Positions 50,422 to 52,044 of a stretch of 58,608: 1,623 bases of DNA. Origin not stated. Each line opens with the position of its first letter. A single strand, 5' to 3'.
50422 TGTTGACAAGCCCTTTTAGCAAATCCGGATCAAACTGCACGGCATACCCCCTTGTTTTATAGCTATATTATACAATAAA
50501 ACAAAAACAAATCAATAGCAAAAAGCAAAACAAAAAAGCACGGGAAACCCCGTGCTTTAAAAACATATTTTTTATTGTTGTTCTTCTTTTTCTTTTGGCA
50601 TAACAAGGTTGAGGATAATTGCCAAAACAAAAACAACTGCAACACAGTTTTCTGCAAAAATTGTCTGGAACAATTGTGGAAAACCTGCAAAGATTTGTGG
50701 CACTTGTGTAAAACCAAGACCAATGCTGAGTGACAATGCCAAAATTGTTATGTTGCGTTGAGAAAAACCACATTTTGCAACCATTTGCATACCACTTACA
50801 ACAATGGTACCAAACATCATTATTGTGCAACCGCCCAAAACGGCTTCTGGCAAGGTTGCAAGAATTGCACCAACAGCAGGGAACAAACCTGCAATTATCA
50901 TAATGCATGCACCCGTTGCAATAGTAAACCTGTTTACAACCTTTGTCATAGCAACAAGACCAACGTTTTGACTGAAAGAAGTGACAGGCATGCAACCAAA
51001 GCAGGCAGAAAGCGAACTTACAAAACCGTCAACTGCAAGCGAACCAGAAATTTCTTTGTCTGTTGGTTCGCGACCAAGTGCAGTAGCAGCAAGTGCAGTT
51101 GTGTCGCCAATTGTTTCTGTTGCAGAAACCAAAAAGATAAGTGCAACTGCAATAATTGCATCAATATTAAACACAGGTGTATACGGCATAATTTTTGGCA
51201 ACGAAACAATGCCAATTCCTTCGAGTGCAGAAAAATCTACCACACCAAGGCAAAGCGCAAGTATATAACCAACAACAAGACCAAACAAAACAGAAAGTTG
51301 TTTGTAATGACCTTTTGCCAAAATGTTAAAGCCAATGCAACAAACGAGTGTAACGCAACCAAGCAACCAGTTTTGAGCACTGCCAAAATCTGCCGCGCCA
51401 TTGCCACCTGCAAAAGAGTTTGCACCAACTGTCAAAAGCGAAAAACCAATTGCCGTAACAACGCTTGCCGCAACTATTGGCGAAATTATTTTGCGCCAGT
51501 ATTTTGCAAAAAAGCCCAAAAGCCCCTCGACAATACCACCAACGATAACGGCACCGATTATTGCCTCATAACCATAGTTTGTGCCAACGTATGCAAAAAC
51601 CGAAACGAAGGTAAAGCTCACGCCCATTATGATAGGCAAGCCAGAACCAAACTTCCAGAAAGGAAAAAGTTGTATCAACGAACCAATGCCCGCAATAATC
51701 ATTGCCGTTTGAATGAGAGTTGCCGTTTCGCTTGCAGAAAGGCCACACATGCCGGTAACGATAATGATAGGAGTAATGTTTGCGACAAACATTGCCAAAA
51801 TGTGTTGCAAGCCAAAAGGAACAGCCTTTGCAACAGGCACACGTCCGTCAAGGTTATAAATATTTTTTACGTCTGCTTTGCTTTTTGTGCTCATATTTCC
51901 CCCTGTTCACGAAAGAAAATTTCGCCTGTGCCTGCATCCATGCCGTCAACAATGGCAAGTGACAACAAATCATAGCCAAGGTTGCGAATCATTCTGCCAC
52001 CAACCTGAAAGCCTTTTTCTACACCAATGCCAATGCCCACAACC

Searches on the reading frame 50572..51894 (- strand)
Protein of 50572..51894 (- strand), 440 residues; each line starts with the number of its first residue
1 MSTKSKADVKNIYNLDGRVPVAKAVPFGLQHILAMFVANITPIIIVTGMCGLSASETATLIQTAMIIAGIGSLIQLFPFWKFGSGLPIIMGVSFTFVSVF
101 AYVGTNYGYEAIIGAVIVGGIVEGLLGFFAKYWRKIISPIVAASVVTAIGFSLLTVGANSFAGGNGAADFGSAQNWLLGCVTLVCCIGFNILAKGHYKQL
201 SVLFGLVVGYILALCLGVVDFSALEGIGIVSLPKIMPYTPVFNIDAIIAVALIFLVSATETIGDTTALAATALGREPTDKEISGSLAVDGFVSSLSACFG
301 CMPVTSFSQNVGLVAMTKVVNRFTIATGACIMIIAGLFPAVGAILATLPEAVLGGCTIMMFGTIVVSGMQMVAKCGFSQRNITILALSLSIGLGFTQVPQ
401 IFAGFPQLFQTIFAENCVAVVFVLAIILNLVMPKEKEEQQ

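Call 8: search_protein_families(library=pfam, proteins=[window:50572-51894:-], max_evalue=0.001)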
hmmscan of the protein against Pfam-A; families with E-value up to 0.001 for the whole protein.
window:50572-51894:- (440 aa): 1 family
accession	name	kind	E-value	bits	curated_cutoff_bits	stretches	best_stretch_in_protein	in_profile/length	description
PF00860.26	Xan_ur_permease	-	1.6e-84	284.3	27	1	23-400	2-388/389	Permease family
